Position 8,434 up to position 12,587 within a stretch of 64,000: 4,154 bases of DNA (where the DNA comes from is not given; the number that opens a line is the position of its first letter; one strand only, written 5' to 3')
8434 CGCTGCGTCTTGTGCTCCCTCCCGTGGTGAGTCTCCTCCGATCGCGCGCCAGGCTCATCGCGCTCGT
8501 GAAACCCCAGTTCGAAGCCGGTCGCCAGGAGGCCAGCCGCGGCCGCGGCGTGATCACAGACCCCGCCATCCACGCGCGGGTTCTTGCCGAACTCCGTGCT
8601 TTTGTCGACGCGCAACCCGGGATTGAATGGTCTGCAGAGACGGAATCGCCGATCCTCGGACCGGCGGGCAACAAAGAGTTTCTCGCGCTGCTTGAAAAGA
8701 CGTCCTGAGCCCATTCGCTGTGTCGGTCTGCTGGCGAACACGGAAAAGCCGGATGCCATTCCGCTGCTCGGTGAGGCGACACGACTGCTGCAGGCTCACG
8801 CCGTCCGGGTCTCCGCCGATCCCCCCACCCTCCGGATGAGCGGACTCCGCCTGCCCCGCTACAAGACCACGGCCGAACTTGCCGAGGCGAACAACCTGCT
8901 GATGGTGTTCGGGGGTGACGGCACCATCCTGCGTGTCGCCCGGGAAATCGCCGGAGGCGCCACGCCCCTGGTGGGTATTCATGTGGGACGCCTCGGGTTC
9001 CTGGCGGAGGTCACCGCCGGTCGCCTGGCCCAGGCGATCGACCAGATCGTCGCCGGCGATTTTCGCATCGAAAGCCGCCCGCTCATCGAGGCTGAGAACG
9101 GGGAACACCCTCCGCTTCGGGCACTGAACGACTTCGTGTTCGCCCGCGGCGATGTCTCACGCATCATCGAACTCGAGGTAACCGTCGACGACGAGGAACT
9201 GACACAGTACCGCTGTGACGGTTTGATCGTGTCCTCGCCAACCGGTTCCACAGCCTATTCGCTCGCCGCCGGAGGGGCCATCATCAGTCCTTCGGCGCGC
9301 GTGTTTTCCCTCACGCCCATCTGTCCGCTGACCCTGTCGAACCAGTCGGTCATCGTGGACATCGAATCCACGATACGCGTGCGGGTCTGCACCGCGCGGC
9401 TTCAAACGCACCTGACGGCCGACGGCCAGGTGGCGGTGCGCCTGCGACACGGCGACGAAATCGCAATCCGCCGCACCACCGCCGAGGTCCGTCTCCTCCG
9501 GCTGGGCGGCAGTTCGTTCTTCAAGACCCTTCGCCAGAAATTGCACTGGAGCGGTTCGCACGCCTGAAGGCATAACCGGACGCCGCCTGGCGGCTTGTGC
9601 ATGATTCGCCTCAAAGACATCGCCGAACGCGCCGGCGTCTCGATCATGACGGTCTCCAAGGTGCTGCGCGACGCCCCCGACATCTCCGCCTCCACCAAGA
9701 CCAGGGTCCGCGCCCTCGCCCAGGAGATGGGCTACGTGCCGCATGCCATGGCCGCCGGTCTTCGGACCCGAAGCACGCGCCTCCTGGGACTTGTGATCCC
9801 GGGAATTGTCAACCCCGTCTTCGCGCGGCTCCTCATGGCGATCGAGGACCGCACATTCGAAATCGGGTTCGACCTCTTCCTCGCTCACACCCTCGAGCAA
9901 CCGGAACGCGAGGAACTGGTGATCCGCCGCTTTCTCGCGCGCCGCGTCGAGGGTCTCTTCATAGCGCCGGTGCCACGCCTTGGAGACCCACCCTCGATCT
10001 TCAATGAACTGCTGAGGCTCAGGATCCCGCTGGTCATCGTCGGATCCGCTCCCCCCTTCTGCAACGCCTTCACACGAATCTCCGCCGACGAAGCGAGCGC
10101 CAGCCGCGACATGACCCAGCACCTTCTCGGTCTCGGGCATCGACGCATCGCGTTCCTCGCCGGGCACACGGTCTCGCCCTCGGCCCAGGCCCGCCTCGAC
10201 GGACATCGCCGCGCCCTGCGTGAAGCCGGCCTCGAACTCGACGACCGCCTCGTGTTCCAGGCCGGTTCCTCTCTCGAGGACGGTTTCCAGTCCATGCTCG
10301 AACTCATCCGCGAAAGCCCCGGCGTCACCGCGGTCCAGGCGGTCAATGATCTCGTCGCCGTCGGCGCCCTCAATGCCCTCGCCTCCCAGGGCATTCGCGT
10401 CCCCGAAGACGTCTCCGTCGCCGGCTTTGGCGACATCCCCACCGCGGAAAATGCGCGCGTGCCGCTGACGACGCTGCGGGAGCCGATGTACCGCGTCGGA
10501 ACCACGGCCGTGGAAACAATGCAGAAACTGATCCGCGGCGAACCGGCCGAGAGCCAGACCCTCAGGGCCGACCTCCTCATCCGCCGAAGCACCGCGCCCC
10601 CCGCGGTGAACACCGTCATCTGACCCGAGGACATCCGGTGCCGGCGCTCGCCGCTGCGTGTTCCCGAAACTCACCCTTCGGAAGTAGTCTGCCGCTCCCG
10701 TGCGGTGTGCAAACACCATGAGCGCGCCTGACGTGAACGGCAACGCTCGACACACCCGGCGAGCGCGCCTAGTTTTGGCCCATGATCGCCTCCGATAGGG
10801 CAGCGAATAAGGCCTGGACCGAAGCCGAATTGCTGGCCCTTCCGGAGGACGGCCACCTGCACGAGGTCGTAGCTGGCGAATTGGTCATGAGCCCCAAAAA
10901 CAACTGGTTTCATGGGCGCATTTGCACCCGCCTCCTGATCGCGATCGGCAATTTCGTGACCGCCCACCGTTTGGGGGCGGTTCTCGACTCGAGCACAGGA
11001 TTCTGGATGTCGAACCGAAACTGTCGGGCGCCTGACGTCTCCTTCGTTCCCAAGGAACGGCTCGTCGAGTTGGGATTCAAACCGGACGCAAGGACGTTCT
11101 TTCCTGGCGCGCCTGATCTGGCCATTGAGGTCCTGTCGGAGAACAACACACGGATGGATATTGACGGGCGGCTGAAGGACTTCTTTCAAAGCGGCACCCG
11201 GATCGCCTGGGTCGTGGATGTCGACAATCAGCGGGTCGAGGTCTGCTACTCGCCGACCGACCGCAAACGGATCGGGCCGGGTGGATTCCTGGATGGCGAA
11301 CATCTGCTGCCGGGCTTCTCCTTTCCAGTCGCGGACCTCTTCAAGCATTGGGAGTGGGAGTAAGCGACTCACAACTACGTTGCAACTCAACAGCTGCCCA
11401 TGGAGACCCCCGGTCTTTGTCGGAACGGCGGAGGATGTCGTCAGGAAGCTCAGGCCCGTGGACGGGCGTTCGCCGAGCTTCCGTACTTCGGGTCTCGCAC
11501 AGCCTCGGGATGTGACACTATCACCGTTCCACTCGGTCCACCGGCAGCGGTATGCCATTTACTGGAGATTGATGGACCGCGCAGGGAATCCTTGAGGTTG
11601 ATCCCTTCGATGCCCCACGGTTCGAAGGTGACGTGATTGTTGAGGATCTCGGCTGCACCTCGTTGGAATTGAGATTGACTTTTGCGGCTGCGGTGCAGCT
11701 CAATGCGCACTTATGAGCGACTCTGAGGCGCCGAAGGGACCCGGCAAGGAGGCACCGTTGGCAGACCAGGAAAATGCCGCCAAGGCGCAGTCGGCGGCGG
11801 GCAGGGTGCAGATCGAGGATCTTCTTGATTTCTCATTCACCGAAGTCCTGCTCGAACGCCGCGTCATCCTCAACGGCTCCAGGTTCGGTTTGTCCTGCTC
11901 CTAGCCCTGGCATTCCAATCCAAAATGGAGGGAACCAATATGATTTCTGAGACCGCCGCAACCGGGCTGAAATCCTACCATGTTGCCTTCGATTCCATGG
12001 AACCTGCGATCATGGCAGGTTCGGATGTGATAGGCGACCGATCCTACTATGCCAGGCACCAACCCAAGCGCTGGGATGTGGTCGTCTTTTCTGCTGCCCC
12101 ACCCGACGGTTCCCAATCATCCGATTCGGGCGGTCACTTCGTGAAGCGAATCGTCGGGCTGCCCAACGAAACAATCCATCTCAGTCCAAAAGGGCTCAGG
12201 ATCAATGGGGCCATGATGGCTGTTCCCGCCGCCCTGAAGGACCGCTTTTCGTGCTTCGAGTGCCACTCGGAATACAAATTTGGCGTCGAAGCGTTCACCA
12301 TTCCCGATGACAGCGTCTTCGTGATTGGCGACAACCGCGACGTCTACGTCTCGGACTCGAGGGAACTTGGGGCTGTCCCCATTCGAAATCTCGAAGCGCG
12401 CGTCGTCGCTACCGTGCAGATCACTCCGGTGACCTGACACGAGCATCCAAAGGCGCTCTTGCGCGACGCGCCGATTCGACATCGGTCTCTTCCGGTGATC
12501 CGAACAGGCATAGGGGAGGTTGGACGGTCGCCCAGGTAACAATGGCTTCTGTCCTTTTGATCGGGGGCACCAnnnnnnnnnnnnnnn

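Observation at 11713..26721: Convergent two-operon biosynthetic locus joining an MNIO (DUF692) oxidase to carrier-protein/adenylation chemistry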

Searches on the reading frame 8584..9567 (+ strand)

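Call 57: search_protein_families(library=pfam, max_evalue=0.001, proteins=[window:8584-9567:+])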
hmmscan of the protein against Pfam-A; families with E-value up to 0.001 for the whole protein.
window:8584-9567:+ (327 aa): 2 families
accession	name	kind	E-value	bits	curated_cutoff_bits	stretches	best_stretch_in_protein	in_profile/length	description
PF20143.4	NAD_kinase_C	-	4.6e-32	110.9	23.7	1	181-306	1-125/126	ATP-NAD kinase C-terminal domain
PF01513.26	NAD_kinase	-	4.9e-14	53.2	25.5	1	47-160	1-130/130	ATP-NAD kinase N-terminal domain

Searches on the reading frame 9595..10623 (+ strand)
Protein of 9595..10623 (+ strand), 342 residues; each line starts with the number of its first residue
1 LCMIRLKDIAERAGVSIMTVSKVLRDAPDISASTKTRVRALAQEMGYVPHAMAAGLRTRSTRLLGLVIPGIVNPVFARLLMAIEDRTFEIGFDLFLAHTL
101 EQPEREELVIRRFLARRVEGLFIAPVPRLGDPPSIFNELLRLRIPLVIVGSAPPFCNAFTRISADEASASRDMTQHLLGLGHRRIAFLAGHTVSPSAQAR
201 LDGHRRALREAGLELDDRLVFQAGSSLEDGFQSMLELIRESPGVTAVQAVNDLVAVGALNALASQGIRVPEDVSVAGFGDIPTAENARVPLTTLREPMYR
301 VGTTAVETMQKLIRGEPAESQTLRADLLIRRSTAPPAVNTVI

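Call 57: search_protein_families(library=pfam, max_evalue=0.001, proteins=[window:9595-10623:+])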
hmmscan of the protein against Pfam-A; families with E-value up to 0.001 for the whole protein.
window:9595-10623:+ (342 aa): 4 families
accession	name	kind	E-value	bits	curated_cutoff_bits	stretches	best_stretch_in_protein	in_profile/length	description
PF13377.12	Peripla_BP_3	-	6.8e-33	114.5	26.5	1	175-333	2-167/167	Periplasmic binding protein-like domain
PF00532.27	Peripla_BP_1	-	4.1e-27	95.8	22.2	1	64-320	4-268/281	Periplasmic binding proteins and sugar binding domain of LacI family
PF00356.27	LacI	-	9.6e-17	61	27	1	6-49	2-45/46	Bacterial regulatory proteins, lacI family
PF13407.12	Peripla_BP_4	-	1.5e-11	44.8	35.1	1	65-316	2-257/258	Periplasmic binding protein domain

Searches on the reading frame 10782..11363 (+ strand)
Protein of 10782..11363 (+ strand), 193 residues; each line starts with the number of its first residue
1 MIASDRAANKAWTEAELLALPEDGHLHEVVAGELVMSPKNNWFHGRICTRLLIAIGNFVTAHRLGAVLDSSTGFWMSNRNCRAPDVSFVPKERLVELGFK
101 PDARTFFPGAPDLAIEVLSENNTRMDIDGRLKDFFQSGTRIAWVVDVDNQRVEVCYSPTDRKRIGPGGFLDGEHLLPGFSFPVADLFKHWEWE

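Call 57: search_protein_families(library=pfam, max_evalue=0.001, proteins=[window:10782-11363:+])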
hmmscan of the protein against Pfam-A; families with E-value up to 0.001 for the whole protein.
window:10782-11363:+ (193 aa): 1 family
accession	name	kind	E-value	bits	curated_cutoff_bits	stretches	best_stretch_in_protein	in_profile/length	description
PF05685.18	Uma2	-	4.9e-30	104.7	27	1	16-184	3-172/172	Putative restriction endonuclease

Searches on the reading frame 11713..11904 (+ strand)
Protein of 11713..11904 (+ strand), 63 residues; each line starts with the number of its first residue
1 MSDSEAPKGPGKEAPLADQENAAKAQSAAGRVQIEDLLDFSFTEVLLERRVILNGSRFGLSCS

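Call 7: search_protein_families(library=pfam, max_evalue=0.01, proteins=[window:11713-11904:+])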
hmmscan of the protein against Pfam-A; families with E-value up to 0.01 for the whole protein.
window:11713-11904:+ (63 aa): 0 families

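Call 9: search_protein_families(library=ncbifam, max_evalue=0.01, proteins=[window:11713-11904:+])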
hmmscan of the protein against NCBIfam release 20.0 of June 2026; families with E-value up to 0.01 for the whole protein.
window:11713-11904:+ (63 aa): 0 families

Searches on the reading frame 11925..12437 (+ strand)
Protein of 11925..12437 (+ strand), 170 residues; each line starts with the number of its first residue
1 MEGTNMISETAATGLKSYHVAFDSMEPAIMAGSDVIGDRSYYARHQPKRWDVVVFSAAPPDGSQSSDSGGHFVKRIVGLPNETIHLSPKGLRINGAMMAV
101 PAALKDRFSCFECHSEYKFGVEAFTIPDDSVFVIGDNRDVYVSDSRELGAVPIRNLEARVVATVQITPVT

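Call 7: search_protein_families(library=pfam, max_evalue=0.01, proteins=[window:11925-12437:+])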
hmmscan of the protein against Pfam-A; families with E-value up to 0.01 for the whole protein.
window:11925-12437:+ (170 aa): 1 family
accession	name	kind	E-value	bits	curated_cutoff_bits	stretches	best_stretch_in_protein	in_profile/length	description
PF10502.14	Peptidase_S26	-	7.2e-24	85.1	22.9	1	15-163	23-166/168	Signal peptidase, peptidase S26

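Call 9: search_protein_families(library=ncbifam, max_evalue=0.01, proteins=[window:11925-12437:+])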
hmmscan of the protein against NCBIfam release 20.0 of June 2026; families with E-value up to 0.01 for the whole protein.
window:11925-12437:+ (170 aa): 4 families
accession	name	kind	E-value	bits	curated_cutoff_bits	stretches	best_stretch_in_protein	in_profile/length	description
TIGR02227.1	sigpep_I_bact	equivalog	3.1e-25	88.9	47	1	16-164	21-158/162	signal peptidase I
NF008114.0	PRK10861.1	equivalog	1.6e-08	34.2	277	1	120-162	258-299/324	signal peptidase I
TIGR02771.1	TraF_Ti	equivalog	0.0005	19.7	100.25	1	70-161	82-166/171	conjugative transfer signal peptidase TraF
NF010459.0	PRK13884.1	subfamily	0.003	17.1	156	1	69-158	85-170/178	conjugal transfer peptidase TraF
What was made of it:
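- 11925..12437 (+): Soluble (anchor-less) S26 signal-peptidase-I-like Ser/Lys peptidase. Pfam PF10502 scores 85 bits and TIGR02227 89 bits (calls 7, 9).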
